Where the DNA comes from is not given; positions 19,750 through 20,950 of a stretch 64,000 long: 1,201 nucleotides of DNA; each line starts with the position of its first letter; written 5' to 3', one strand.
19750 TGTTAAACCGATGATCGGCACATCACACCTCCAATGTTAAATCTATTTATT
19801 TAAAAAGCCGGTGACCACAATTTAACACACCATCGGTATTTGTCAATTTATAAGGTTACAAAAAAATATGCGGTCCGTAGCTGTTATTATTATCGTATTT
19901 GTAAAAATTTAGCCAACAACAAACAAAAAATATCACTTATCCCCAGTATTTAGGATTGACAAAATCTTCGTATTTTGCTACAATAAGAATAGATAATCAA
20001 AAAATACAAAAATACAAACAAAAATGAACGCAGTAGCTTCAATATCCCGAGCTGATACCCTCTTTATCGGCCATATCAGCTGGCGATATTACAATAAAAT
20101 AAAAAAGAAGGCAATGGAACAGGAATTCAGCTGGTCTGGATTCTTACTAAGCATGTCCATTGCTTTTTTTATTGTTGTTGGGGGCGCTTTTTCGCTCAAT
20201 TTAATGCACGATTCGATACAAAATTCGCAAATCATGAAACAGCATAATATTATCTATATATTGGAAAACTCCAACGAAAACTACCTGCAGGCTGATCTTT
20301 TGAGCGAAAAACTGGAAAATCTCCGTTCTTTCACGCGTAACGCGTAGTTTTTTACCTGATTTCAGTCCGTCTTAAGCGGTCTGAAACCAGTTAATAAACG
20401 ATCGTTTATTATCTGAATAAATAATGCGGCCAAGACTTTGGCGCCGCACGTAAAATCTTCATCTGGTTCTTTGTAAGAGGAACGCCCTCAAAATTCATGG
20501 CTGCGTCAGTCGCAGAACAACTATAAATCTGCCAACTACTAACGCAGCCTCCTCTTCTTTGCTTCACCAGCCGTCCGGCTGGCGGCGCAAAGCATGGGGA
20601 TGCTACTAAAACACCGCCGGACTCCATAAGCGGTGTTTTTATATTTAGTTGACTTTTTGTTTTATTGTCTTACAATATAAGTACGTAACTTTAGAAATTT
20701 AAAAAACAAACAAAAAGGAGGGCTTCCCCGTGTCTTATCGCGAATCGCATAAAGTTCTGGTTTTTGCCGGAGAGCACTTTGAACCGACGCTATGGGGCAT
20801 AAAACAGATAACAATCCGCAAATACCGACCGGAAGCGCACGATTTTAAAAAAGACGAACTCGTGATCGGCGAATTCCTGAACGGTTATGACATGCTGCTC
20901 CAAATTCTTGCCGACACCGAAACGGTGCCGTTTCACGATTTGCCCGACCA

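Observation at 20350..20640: Terminator-capped ~290-nt highly structured RNA candidate of unknown class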

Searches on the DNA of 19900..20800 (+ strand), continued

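Call 35: search_with_rna_model(model_id=R1, sources=[window, L001, L105, L002, L037, L004, L007, L008, L011, L124, L009, L027, L076, L010, L012, L042, L063, L074, L098, L117, L082, L013, L015, L029, L067, L079, L080, L081, L083, L090, L095, L028, L055, L058, L032, L056, L031, L104, L123, L016, L019, L103, L115, L022, L024, L017, L038, L040, L043, L044, L045, L047, L093, L048, L050, L051, L053, L054, L069, L070, L084, L091, L020, L106, L107, L118, L120], max_evalue=1e-9, make_alignment=true)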
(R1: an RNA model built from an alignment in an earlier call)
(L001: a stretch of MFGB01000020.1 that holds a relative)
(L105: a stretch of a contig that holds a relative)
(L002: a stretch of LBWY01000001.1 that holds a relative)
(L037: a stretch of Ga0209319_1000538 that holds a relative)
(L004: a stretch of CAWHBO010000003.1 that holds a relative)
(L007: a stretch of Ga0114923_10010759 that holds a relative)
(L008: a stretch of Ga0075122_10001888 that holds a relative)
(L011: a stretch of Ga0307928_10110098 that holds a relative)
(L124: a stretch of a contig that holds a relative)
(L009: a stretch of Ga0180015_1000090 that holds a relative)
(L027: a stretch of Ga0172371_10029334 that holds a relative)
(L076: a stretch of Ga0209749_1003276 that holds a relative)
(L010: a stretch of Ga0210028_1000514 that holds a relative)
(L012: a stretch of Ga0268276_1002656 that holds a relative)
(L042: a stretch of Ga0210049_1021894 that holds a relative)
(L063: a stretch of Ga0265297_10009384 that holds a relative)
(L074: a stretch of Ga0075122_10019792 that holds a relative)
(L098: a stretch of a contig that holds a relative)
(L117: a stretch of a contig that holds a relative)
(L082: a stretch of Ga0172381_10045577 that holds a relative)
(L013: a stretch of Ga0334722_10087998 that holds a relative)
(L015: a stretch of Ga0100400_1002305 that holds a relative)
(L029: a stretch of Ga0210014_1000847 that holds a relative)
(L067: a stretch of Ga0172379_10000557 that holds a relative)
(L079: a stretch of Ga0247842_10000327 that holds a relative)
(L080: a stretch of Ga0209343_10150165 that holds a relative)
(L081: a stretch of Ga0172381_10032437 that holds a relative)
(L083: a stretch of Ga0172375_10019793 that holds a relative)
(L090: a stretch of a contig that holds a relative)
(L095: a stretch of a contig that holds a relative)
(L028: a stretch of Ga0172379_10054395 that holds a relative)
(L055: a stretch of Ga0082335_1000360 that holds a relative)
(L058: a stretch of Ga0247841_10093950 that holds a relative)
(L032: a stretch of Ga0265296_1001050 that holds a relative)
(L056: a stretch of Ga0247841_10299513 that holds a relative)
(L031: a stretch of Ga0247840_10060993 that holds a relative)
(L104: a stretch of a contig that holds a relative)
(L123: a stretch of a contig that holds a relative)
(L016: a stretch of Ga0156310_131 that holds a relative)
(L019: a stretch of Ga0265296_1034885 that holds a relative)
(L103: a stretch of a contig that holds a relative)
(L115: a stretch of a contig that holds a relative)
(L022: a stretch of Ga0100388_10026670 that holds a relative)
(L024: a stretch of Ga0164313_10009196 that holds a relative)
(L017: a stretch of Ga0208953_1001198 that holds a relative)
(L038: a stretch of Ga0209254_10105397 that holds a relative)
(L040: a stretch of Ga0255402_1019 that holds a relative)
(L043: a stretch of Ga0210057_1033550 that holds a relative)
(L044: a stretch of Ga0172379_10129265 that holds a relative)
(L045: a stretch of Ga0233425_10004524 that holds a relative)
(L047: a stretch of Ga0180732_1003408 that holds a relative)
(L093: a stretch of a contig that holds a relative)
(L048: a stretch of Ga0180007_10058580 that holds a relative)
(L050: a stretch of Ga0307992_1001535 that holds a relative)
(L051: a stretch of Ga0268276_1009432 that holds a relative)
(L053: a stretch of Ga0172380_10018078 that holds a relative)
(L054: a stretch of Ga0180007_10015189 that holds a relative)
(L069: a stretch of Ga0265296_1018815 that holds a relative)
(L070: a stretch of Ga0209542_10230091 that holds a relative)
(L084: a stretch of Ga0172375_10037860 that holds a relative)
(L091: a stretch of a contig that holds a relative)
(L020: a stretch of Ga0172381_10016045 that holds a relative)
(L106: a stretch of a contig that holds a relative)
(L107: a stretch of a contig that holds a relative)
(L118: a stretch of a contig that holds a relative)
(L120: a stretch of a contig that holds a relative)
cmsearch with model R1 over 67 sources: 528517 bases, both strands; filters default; matches with E-value up to 1e-9: 67.
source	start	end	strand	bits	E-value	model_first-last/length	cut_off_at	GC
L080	1183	1317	-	129.7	2.4e-30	1-141/141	no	0.41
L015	1101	1244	+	127.7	7.5e-30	1-141/141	no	0.41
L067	3456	3599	-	125.3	3.2e-29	1-141/141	no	0.39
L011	1140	1281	+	124.1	6.6e-29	1-141/141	no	0.42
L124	1038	1180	+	121.8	2.6e-28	1-141/141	no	0.49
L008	10423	10563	-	120.4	5.8e-28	1-141/141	no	0.42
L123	1888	2030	+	120.3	6.1e-28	1-141/141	no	0.42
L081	3391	3531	+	118.7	1.6e-27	1-141/141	no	0.43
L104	932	1072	+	115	1.5e-26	1-141/141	no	0.38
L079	11054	11216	-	114.5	1.9e-26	1-141/141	no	0.37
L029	9775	9916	-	113.7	3.1e-26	1-141/141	no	0.44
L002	4673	4796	+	106.5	2.2e-24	1-141/141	no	0.4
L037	9478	9601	+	105.9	3.2e-24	1-141/141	no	0.4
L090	619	806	+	105.2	4.8e-24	1-141/141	no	0.34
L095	1000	1166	+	103.6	1.2e-23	1-141/141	no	0.4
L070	307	455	-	103.4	1.4e-23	1-141/141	no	0.43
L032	7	175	-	103.2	1.5e-23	1-141/141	no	0.34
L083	6703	6844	+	103.2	1.6e-23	1-141/141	no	0.5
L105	1661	1800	-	103.2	1.6e-23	1-141/141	no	0.48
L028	806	986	-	103.1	1.7e-23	1-141/141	no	0.38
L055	9060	9231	+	102.3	2.7e-23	1-141/141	no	0.4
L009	4312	4454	-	98.4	2.7e-22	1-141/141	no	0.42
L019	605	743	-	97.7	4.1e-22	1-141/141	no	0.44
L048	1399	1532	-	97.1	5.8e-22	1-141/141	no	0.37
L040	7005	7163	-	96.5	8e-22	1-141/141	no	0.42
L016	1876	2022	-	95.1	1.9e-21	1-141/141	no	0.43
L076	1802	1942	+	95.1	1.9e-21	1-141/141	no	0.42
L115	7591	7727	-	95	1.9e-21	1-141/141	no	0.45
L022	2163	2300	+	92.4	9.4e-21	1-141/141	no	0.46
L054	3288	3424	-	92.3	9.9e-21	1-141/141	no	0.48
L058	924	1103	+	92.2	1.1e-20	1-141/141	no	0.36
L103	5785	5920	+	91.8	1.3e-20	1-141/141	no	0.45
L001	4300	4443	+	91.8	1.3e-20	1-141/141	no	0.53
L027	3325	3465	-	90.1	3.5e-20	1-141/141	no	0.43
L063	627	779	-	89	7.1e-20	1-141/141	no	0.37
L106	11788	11953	-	88.7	8.2e-20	1-141/141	no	0.42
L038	1498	1635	+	86.3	3.5e-19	1-141/141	no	0.49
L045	7430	7553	+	85.8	4.5e-19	1-141/141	no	0.45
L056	224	384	-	85.6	5.1e-19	1-141/141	no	0.35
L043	1963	2193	+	85.4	5.8e-19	1-141/141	no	0.35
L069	487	616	+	80.8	8.9e-18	1-141/141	no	0.36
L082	1259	1409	-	80.4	1.1e-17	1-141/141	no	0.38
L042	1544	1703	+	79.8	1.7e-17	1-141/141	no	0.4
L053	3137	3296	+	78.7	3.2e-17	1-141/141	no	0.41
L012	12357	12522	+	78.5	3.4e-17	1-141/141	no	0.45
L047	833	974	+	77.6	5.8e-17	1-141/141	no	0.49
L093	3479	3620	+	76.9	8.7e-17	1-141/141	no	0.5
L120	498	636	+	76.2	1.3e-16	1-141/141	no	0.4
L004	2848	3002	+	76.2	1.4e-16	1-141/141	no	0.38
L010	4812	4948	-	75.7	1.9e-16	1-141/141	no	0.48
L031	1866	2032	-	75.2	2.5e-16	1-141/141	no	0.38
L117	751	904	+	74.9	2.9e-16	1-141/141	no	0.38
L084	2645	2775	-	71.9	1.7e-15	1-141/141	no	0.4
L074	1372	1529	-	69.7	6.4e-15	1-141/141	no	0.37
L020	2913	3127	+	68.9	1e-14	1-141/141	no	0.34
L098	1086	1250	-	67.9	1.9e-14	1-141/141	no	0.34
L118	1583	1748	+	66.5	4.3e-14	1-141/141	no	0.43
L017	151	326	-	65.2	9.3e-14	1-141/141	no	0.32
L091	2725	2885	+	64.3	1.5e-13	1-141/141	no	0.43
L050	7305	7448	+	64.3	1.6e-13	1-141/141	no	0.36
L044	929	1065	+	63.6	2.4e-13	1-141/141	no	0.38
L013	808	942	+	59.8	2.3e-12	1-141/141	no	0.41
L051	12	162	-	59.4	2.9e-12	1-141/141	no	0.43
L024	4345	4477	+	58.6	4.6e-12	1-141/141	no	0.39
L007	2488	2596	-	55.5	2.8e-11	1-141/141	no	0.41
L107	1420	1561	+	51.2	3.7e-10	1-141/141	no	0.39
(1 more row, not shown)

Alignment A4: 67 matches aligned to the model, 412 columns, each read 5' to 3' on its own strand. Consensus structure (alignment columns), stored with it:
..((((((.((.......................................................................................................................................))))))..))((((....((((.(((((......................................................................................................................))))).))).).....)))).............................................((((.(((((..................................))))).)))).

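Call 50: search_with_rna_model(model_id=R1, sources=[L126, L127, L128], max_evalue=0.001)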
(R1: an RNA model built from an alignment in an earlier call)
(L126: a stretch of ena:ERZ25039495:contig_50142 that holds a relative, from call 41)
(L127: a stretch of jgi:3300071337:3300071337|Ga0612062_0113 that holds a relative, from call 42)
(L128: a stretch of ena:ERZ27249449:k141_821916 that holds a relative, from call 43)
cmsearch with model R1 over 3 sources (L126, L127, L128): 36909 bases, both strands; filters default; matches with E-value up to 0.001: 4.
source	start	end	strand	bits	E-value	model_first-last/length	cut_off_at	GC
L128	6384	6527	+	125.3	2.3e-30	1-141/141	no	0.39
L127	6622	6780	+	73.1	5.9e-17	1-141/141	no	0.4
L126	6532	6664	+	70.9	2.2e-16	1-141/141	no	0.45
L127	5990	6140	-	22.5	0.00062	1-141/141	no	0.36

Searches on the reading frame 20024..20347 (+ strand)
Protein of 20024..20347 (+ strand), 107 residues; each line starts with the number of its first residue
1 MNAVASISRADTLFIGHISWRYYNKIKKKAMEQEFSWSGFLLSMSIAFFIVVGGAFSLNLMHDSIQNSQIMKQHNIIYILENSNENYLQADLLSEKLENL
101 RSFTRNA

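Call 12: find_encoding_contigs(protein=window:20024-20347:+, flank=3000, max_places=10)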
Protein window:20024-20347:+ (107 aa): no gene with exactly this product is on record in the collection.

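Call 23: search_protein_families(library=pfam, proteins=[window:20024-20344:+], max_evalue=1)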
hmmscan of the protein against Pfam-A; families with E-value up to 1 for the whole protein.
seq(107 aa): 1 family
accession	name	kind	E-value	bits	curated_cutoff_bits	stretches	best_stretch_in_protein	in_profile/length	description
PF21237.2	Pus10_N_euk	-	0.2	11.8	26.5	1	23-97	17-90/175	Eukaryotic Pus10, N-terminal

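Call 24: search_protein_families(library=ncbifam, proteins=[window:20024-20344:+], max_evalue=1)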
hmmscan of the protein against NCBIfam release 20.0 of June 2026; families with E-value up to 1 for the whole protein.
seq(107 aa): 0 families
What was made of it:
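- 20024..20347 (+): Small membrane-protein ORF (107 aa; family motif ....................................., then a variable tail with IYxLE). Scans of this ORF and one homologue found no Pfam or NCBIfam family (calls 23, 24).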

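Call 40: find_homologous_proteins(query=window:20024-20344:+)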
Query seq(107 aa) (107 aa): 203 proteins with E <= 0.001 among 204 candidates; the best 120 are listed.
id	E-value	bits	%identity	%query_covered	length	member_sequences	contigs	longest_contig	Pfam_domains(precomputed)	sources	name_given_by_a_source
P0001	3.7e-62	224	100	100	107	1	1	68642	-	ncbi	ncbi:MAG: hypothetical protein V1867_05160 [Candidatus Falkowbacteria bacterium]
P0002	1.2e-53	197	88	100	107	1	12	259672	-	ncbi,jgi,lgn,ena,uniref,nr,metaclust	ncbi:hypothetical protein A2303_07330 [Candidatus Falkowbacteria bacterium RIFOXYB2_FULL_47_14]|unir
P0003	2.9e-38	148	68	97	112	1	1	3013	-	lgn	-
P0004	7.0e-26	108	58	91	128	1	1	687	-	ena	-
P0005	1.4e-23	101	57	81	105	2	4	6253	-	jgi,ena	-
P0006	2.4e-23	100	60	81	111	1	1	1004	-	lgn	-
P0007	4.9e-23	99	59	79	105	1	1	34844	-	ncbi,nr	ncbi:MAG: hypothetical protein U9R06_02720 [Patescibacteria group bacterium]|nr:hypothetical protein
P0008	2.0e-22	97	55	90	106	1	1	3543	-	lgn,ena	-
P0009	1.7e-21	94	55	80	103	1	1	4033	-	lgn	-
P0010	2.2e-21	94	57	85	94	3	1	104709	-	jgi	-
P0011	2.5e-21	94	61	70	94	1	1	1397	-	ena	-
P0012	3.4e-21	93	62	72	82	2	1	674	-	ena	-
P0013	4.9e-21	93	52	88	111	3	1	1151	-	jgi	jgi:hypothetical protein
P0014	6.5e-21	92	51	93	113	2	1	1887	-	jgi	-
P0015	7.4e-21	92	64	68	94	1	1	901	-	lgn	-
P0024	4.7e-19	86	51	93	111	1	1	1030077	-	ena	-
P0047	1.0e-17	82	65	49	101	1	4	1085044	-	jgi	jgi:hypothetical protein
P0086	4.5e-16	77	52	66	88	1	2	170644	-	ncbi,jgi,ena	ncbi:MAG: hypothetical protein WCV70_01600 [Patescibacteria group bacterium]|jgi:hypothetical protei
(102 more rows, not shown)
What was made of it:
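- Tried and rejected: The ORF was later found as P0001 by homology search (call 40).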

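Call 41: find_encoding_contigs(protein=P0024, flank=6000, max_places=1)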
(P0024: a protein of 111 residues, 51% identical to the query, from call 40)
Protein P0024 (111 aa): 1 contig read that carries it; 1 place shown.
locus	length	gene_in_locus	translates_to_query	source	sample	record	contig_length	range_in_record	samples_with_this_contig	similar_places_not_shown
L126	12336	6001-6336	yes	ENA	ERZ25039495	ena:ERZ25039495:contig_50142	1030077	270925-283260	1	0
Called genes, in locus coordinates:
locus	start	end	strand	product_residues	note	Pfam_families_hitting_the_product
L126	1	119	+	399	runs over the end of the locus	PF01074:Glyco_hydro_38N (weak), PF03065:Glyco_hydro_57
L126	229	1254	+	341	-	PF01636:APH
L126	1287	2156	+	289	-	PF02811:PHP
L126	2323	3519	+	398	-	PF12899:Glyco_hydro_100, PF22422:MGH1-like_GH (weak)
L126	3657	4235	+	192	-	-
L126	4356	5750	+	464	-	PF08323:Glyco_transf_5, PF00534:Glycos_transf_1, PF13692:Glyco_trans_1_4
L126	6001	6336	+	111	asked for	-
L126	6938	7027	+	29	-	-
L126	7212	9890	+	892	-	PF02463:SMC_N, PF13476:AAA_23, PF13304:AAA_21 (weak)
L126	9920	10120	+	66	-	-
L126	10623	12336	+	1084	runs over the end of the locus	PF00932:LTD, PF13948:DUF4215 (weak), PF00932:LTD, PF00801:PKD, PF18911:PKD_4, PF00932:LTD, PF01336:tRNA_anti-codon (faint)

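Call 42: find_encoding_contigs(protein=P0047, flank=6000, max_places=1)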
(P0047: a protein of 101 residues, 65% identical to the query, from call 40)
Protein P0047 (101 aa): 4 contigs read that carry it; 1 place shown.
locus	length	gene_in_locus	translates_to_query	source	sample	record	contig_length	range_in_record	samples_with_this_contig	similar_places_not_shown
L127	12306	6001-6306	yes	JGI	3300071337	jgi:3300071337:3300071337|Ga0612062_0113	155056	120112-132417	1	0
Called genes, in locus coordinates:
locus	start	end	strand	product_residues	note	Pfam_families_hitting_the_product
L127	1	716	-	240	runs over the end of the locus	PF00849:PseudoU_synth_2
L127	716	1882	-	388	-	PF00534:Glycos_transf_1, PF13692:Glyco_trans_1_4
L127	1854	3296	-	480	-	PF01943:Polysacc_synt, PF13440:Polysacc_synt_3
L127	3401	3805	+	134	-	PF18895:T4SS_pilin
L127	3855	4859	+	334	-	PF02449:Glyco_hydro_42 (weak)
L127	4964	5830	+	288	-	PF00480:ROK, PF01869:BcrAD_BadFG (faint)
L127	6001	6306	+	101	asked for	-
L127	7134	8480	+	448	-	PF13638:PIN_4, PF13401:AAA_22 (faint), PF02562:PhoH, PF13604:AAA_30 (faint)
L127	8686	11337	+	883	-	PF02463:SMC_N, PF13476:AAA_23, PF13304:AAA_21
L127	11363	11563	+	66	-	-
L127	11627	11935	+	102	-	PF18895:T4SS_pilin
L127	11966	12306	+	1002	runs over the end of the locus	PF00932:LTD, PF00801:PKD, PF18911:PKD_4, PF00932:LTD, PF01336:tRNA_anti-codon (faint)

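Call 43: find_encoding_contigs(protein=P0086, flank=6000, max_places=1)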
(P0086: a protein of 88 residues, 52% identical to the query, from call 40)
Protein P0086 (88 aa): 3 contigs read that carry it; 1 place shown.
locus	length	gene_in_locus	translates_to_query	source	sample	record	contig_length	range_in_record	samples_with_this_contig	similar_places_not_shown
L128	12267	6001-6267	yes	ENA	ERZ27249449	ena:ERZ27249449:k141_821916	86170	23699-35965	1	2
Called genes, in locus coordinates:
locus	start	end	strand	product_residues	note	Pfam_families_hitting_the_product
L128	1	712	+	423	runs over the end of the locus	PF03065:Glyco_hydro_57, PF01074:Glyco_hydro_38N, PF01522:Polysacc_deac_1 (weak)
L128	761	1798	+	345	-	PF01636:APH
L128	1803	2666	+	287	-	PF02811:PHP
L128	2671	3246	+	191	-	-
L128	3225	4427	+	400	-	PF12899:Glyco_hydro_100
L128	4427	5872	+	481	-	PF08323:Glyco_transf_5, PF00534:Glycos_transf_1, PF13692:Glyco_trans_1_4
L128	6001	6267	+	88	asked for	-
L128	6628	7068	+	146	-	-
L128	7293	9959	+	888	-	PF02463:SMC_N, PF13476:AAA_23, PF13304:AAA_21 (weak)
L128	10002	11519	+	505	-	PF05362:Lon_C (weak), PF13541:ChlI, PF00158:Sigma54_activat (weak), PF01078:Mg_chelatase, PF07728:AAA_5 (weak), PF00493:MCM (weak), PF13335:Mg_chelatase_C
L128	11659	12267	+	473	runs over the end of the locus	PF01547:SBP_bac_1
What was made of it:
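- This also holds in three loci found by protein similarity alone (calls 41-43, 50).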

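Call 61: find_encoding_contigs(protein=P0012, flank=2000, max_places=3)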
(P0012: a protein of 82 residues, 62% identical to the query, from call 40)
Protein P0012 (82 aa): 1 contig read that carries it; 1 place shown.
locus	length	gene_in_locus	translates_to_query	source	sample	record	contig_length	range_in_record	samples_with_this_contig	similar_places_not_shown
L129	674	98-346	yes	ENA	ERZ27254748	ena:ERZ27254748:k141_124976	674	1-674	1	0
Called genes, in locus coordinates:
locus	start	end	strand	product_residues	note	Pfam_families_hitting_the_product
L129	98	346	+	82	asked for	-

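Call 62: find_encoding_contigs(protein=P0004, flank=2000, max_places=3)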
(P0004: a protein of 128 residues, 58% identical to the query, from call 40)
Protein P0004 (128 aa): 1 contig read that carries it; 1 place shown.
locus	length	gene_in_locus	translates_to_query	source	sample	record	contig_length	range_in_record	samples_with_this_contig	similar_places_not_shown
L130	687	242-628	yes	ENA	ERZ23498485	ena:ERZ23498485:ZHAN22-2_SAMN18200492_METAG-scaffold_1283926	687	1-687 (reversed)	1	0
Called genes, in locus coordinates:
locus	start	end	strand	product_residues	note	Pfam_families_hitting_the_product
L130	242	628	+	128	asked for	-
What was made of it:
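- Tried and rejected: One record is named as a metagenome assembly (call 62) and the other's library type is not given (call 61).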
